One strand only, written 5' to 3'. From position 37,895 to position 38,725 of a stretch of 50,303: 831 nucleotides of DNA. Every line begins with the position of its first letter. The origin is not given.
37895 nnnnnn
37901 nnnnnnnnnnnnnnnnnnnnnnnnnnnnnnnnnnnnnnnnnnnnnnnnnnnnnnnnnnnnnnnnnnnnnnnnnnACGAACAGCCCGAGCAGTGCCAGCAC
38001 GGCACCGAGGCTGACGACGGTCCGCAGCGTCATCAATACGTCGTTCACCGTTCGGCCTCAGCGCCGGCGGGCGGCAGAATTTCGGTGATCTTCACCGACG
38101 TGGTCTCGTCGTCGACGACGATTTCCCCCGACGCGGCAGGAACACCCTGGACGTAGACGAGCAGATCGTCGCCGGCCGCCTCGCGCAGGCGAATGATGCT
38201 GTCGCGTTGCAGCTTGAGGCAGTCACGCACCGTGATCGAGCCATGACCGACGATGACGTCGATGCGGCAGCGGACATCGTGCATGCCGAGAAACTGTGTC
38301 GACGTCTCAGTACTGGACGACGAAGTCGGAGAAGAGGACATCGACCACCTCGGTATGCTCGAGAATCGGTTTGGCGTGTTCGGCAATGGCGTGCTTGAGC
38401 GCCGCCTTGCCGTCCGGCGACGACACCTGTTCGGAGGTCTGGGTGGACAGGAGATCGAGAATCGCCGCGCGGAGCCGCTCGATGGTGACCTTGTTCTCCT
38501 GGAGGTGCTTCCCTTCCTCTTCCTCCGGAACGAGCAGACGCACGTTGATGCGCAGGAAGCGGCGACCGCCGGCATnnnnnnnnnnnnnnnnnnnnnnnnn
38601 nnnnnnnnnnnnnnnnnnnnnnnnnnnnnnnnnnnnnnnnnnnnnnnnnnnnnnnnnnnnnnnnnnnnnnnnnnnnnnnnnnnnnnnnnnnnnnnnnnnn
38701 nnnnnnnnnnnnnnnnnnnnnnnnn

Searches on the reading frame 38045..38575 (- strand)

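Call 8: search_protein_families(library=pfam, proteins=[window:38045-38575:-])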
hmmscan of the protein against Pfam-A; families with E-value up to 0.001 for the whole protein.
window:38045-38575:- (176 aa): 1 family
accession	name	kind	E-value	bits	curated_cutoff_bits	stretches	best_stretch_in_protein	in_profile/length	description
PF01052.25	FliMN_C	-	1.3e-14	54.3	23.8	1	99-167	4-72/73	Type III flagellar switch regulator (C-ring) FliN C-term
